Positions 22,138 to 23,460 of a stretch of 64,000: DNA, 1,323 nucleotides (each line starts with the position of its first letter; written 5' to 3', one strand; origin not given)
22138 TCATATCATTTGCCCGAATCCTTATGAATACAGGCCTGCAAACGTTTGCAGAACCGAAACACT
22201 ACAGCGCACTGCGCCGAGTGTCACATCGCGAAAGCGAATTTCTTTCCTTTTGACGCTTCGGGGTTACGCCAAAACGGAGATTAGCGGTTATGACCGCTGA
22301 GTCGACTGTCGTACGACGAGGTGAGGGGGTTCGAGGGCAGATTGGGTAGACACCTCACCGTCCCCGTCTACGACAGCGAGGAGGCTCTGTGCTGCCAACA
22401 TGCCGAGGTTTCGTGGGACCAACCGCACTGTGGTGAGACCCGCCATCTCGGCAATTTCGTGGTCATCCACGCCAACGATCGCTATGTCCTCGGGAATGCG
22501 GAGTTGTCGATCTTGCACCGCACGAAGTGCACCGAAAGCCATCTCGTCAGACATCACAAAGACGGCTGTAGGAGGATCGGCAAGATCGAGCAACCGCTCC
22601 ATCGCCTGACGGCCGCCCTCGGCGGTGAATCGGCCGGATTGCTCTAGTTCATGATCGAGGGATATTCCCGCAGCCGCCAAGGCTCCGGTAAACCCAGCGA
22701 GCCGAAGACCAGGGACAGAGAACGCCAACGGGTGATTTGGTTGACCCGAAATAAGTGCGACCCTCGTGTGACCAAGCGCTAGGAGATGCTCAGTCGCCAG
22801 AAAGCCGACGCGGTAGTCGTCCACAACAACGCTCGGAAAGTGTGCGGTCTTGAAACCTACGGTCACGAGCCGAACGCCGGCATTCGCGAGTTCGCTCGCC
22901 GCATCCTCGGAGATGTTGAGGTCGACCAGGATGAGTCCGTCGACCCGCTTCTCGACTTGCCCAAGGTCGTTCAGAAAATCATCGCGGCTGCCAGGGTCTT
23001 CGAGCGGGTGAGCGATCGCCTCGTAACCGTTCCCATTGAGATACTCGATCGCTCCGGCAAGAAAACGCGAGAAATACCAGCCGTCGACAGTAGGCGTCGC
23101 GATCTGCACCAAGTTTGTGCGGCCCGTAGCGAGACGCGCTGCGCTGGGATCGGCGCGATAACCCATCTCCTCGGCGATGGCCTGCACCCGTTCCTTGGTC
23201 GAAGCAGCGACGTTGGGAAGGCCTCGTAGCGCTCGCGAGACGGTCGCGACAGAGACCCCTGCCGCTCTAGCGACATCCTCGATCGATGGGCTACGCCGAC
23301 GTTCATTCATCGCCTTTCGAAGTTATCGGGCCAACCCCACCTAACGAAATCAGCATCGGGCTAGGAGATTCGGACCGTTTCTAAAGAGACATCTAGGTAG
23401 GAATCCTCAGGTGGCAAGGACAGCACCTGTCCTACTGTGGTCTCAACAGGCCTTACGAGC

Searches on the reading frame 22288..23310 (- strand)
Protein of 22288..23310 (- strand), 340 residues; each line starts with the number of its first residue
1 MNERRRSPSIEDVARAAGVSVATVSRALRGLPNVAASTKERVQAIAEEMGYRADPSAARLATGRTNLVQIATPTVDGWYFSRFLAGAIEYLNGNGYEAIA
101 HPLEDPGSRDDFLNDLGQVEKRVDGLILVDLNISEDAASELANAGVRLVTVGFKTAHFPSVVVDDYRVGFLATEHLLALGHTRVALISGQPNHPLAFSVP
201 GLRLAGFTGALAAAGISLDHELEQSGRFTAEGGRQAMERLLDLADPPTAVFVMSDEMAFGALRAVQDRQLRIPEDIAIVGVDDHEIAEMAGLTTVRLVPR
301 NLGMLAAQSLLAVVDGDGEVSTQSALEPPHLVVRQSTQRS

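Call 45: search_protein_families(library=pfam, proteins=[window:22288-23310:-], max_evalue=0.00001)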
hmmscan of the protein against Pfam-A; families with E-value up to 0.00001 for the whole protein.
window:22288-23310:- (340 aa): 4 families
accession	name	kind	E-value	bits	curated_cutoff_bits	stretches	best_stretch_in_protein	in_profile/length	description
PF13377.12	Peripla_BP_3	-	1.6e-33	116.6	26.5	1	173-337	1-167/167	Periplasmic binding protein-like domain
PF00532.27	Peripla_BP_1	-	9.4e-18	65.1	22.2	1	108-321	41-268/281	Periplasmic binding proteins and sugar binding domain of LacI family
PF00356.27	LacI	-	6.8e-17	61.4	27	1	9-52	1-44/46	Bacterial regulatory proteins, lacI family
PF13407.12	Peripla_BP_4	-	1.4e-12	48.2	35.1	1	74-283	7-218/258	Periplasmic binding protein domain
